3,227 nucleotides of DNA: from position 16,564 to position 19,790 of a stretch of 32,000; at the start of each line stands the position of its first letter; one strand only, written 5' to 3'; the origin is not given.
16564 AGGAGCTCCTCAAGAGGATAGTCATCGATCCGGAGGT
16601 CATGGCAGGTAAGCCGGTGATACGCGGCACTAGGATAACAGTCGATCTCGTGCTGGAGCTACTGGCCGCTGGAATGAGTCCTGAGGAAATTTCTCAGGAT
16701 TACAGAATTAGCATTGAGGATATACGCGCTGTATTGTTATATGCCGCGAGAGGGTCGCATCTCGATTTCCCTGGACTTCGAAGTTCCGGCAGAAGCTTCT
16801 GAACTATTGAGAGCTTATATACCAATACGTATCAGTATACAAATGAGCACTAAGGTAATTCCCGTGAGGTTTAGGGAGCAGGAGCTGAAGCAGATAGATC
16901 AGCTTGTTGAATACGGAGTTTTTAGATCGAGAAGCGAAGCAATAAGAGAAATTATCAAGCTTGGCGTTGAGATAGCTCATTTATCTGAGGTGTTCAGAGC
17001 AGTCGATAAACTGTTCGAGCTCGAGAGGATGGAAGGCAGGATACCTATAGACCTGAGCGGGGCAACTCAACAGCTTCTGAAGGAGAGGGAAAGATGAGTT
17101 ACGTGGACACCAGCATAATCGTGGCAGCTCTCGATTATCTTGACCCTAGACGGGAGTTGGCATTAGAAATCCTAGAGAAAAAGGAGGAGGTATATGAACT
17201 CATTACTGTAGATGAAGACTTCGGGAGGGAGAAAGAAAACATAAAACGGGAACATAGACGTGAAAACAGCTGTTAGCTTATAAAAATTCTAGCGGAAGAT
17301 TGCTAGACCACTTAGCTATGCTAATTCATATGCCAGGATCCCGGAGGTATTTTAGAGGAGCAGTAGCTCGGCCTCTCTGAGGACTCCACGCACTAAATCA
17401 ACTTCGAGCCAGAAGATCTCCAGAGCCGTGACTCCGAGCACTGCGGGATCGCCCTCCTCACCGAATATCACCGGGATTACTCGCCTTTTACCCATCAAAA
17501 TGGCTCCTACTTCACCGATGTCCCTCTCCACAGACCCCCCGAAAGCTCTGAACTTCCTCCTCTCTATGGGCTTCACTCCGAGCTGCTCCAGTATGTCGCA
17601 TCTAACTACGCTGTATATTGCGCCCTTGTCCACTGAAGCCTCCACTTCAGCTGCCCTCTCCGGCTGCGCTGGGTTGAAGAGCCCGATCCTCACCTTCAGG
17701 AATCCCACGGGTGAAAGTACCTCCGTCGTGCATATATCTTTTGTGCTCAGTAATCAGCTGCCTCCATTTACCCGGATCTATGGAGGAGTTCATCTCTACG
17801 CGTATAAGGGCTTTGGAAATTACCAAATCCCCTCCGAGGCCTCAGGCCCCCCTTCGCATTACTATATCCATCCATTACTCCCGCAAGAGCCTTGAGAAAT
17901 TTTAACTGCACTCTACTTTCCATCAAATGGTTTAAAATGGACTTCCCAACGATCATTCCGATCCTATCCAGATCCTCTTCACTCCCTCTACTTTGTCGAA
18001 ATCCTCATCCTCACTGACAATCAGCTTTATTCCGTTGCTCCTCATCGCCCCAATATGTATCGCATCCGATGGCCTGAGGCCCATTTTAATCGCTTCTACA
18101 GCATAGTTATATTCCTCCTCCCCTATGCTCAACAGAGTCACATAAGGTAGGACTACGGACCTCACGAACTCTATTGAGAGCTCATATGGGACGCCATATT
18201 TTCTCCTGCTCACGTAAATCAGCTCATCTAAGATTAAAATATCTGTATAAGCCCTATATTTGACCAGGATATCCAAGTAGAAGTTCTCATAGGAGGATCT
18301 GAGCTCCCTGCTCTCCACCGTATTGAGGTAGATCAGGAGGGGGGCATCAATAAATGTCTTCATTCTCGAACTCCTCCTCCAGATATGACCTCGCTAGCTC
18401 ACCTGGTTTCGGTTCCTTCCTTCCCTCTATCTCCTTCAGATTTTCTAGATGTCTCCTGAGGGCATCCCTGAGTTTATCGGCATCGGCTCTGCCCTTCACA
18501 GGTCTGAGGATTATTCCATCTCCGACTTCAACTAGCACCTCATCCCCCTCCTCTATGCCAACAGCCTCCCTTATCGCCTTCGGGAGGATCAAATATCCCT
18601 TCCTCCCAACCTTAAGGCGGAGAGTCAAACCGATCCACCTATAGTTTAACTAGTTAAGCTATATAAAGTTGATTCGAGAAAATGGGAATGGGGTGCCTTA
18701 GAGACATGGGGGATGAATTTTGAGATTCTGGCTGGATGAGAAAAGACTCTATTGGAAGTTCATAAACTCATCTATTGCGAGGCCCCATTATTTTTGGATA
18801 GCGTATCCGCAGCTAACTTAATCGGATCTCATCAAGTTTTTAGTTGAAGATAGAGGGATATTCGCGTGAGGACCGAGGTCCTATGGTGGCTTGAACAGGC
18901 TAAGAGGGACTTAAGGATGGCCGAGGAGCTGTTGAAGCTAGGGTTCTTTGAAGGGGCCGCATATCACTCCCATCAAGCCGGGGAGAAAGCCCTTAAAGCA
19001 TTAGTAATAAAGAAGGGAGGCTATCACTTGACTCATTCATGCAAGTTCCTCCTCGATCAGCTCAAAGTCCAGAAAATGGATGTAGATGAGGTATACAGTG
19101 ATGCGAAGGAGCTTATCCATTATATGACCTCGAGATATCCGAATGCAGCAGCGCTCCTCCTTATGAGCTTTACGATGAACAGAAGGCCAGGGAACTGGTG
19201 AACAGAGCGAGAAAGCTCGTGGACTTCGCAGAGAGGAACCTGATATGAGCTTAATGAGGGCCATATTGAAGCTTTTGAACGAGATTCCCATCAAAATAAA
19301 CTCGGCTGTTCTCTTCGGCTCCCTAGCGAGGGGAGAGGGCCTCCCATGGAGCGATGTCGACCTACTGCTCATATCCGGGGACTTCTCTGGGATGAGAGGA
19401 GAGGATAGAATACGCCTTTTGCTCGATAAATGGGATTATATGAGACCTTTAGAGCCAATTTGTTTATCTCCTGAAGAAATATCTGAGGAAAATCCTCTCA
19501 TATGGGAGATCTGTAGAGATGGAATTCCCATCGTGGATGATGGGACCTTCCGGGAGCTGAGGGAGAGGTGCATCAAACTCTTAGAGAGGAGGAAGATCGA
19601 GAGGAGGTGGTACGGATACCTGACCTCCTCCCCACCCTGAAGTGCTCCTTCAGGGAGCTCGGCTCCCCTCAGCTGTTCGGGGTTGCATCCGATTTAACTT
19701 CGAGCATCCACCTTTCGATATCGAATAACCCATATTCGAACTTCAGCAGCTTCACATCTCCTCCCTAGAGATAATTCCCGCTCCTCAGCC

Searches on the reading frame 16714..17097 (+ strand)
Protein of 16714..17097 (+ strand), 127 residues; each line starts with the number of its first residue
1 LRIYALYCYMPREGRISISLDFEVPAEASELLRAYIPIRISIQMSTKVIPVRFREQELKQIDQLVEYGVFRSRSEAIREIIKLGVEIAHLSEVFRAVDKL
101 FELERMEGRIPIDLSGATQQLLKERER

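Call 87: search_protein_families(library=pfam, proteins=[window:16714-17097:+], max_evalue=0.001)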
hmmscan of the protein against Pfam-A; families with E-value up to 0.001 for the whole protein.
window:16714-17097:+ (127 aa): 1 family
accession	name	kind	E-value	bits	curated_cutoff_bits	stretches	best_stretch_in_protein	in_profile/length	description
PF01402.27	RHH_1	-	0.00027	21.2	20.5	1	55-85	8-37/39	Ribbon-helix-helix protein, copG family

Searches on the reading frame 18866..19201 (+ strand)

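Call 5: search_protein_families(library=pfam, proteins=[window:18866-19201:+], max_evalue=1)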
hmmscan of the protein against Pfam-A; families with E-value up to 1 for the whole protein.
window:18866-19201:+ (111 aa): 3 families
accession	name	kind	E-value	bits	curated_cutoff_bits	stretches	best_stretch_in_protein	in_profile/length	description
PF05168.19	HEPN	-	5.4e-20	72.2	22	1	6-95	2-93/117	HEPN domain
PF05942.16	PaREP1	-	0.00091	19.6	24.4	1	9-51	3-45/115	Archaeal PaREP1/PaREP8 family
PF17354.8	DUF5382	-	0.057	14.4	25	1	60-103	37-78/127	Family of unknown function (DUF5382) central domain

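Call 27: search_protein_families(library=padloc, proteins=[window:18866-19201:+], max_evalue=0.1)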
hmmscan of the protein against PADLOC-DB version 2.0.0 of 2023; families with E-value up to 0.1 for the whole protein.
window:18866-19201:+ (111 aa): 0 families

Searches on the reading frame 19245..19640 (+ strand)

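Call 5: search_protein_families(library=pfam, proteins=[window:19245-19640:+], max_evalue=1)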
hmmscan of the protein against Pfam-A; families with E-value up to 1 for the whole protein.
window:19245-19640:+ (131 aa): 4 families
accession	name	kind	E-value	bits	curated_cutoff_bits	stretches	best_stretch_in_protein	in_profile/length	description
PF01909.29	NTP_transf_2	-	2e-09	38.1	21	1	8-80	5-78/93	Nucleotidyltransferase domain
PF18765.7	Polbeta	-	1.1e-06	29.1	26.9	1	17-98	12-89/93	Polymerase beta, Nucleotidyltransferase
PF03445.19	DUF294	-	0.041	14.2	21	1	20-48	51-79/138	Putative nucleotidyltransferase DUF294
PF22600.2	MTPAP-like_central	-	0.059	13.9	27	1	3-46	25-67/139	Poly(A) RNA polymerase, mitochondrial-like, central palm domain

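Call 27: search_protein_families(library=padloc, proteins=[window:19245-19640:+], max_evalue=0.1)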
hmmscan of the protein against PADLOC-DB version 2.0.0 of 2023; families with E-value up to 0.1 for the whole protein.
window:19245-19640:+ (131 aa): 9 families
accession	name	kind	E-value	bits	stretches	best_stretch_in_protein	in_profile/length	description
PDLC04368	PDC-M05A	-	5e-08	31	1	3-80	92-167/201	-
PDLC04369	PDC-M05A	-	7.1e-07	27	1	10-56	95-141/201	-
PDLC04903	PDC-S09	-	4.6e-06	24.9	1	17-43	25-51/108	-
PDLC04902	PDC-S09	-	3.6e-05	22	1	17-42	20-45/97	-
PDLC04904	PDC-S09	-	5e-05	21.5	1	17-42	24-49/104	-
PDLC04907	PDC-S09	-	0.00018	19.6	1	16-43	25-52/114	-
PDLC04906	PDC-S09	-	0.00035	18.9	1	17-42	23-48/98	-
PDLC04778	PDC-M70A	-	0.00062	17.2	1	8-61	37-93/355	-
PDLC04372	PDC-M05A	-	0.0014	16.9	1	7-61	65-116/167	-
